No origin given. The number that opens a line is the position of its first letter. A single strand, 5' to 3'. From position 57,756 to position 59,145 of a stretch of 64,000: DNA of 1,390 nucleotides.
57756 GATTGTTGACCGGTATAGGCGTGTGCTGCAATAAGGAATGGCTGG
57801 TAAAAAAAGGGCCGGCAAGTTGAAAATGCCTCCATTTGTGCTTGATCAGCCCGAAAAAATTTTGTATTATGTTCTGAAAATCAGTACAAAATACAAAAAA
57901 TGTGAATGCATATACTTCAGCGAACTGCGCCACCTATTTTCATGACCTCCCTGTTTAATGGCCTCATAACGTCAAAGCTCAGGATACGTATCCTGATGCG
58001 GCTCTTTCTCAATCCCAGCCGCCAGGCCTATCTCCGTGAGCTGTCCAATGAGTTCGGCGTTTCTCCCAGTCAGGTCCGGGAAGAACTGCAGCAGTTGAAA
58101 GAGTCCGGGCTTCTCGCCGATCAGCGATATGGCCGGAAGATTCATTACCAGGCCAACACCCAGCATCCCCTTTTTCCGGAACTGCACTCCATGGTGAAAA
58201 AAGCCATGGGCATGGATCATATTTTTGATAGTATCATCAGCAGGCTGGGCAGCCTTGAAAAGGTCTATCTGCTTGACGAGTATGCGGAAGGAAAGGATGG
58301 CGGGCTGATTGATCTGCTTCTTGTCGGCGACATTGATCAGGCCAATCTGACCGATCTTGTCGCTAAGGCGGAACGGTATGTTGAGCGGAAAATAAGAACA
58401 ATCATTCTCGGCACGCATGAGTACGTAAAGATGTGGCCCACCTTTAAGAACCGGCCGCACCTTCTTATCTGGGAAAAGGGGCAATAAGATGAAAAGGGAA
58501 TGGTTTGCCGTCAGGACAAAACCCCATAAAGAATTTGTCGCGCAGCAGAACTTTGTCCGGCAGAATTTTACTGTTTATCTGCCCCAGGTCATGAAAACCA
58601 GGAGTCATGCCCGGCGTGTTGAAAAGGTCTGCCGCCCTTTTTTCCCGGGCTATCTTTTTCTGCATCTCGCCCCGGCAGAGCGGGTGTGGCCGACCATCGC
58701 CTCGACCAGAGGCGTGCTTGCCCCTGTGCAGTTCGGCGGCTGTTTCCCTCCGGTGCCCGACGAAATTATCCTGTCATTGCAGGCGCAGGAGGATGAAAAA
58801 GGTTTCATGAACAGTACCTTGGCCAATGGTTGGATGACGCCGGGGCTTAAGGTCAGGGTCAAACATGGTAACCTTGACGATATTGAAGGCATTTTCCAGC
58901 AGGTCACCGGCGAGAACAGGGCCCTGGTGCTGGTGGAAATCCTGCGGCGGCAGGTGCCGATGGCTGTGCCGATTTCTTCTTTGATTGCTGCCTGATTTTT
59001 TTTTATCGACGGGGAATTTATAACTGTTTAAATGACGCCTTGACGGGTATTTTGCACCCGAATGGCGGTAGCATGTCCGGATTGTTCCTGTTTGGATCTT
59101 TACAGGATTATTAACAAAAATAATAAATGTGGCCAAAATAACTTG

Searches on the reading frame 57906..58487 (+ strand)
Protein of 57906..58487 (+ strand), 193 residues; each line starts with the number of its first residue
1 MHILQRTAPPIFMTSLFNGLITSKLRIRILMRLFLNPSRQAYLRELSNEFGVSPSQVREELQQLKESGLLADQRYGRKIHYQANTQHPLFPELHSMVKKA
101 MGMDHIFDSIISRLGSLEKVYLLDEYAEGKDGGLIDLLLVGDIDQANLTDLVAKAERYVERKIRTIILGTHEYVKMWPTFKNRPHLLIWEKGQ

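Call 4: search_protein_families(library=pfam, proteins=[window:57906-58487:+], max_evalue=0.01)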
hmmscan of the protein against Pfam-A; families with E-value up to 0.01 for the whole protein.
window:57906-58487:+ (193 aa): 13 families
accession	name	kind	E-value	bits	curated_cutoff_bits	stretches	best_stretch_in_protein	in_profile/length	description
PF01022.26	HTH_5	-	1.8e-05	25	22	1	24-70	2-45/47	Bacterial regulatory protein, arsR family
PF12840.13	HTH_20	-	5.3e-05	23.5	27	1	23-71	3-49/51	Helix-turn-helix domain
PF00392.27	GntR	-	0.00036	20.6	27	1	43-70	27-54/64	Bacterial regulatory proteins, gntR family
PF13518.12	HTH_28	-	0.0013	19.2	25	1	44-78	16-52/52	Helix-turn-helix domain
PF02082.26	Rrf2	-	0.0017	18.9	30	1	26-73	8-56/132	Iron-dependent Transcriptional regulator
PF19187.6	HTH_PafC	-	0.0019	18.5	32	1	35-72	13-49/115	PafC helix-turn-helix domain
PF07848.18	PaaX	-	0.002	18.8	24.8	1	43-82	26-65/70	PaaX-like protein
PF01325.25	Fe_dep_repress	-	0.0026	18.4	26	0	44-75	26-57/60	Iron dependent repressor, N-terminal DNA binding domain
PF13545.12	HTH_Crp_2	-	0.003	17.9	27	0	44-79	26-59/70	Crp-like helix-turn-helix domain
PF08220.18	HTH_DeoR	-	0.0033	17.6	21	1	35-70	9-44/57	DeoR-like helix-turn-helix domain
PF04967.18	HTH_10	-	0.0034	17.6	23.1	1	34-63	17-46/53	HTH DNA binding domain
PF09339.16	HTH_IclR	-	0.0068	16.6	22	0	38-71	16-49/52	IclR helix-turn-helix domain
PF24033.1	DUF7342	-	0.009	16.4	31.6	0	45-99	22-76/150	Family of unknown function (DUF7342)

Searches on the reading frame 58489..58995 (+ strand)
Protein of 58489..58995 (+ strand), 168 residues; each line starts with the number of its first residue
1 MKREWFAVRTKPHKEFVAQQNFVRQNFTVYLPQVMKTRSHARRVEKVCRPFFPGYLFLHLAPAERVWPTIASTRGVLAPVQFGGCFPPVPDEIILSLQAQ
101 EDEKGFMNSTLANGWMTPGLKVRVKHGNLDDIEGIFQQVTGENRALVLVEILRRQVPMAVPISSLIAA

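Call 4: search_protein_families(library=pfam, proteins=[window:58489-58995:+], max_evalue=0.01)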
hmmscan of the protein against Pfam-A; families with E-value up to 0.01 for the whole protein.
window:58489-58995:+ (168 aa): 1 family
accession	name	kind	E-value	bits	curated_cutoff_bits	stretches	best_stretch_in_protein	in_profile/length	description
PF02357.24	NusG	-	6e-18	65.6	22.2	1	4-95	2-90/93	Transcription termination factor nusG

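Call 13: search_protein_families(library=ncbifam, proteins=[window:58489-58995:+], max_evalue=0.00001)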
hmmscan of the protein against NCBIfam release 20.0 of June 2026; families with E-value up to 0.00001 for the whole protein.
window:58489-58995:+ (168 aa): 5 families
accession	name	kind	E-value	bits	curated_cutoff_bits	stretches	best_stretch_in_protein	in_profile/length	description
TIGR01955.1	RfaH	equivalog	9.9e-36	123.1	144.5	1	5-165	1-158/159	transcription/translation regulatory transformer protein RfaH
NF006534.0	PRK09014.1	equivalog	4.6e-26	91.7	124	1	3-160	2-154/162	transcription/translation regulatory transformer protein RfaH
NF033644.1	antiterm_UpxY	subfamily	6.8e-22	78.2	100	1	5-160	1-159/164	UpxY family transcription antiterminator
TIGR00922.1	nusG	equivalog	1.8e-10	40.9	135.7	1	16-159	21-163/172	transcription termination/antitermination protein NusG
NF033641.1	antiterm_LoaP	exception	6.1e-10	39.5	125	1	5-162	1-161/166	antiterminator LoaP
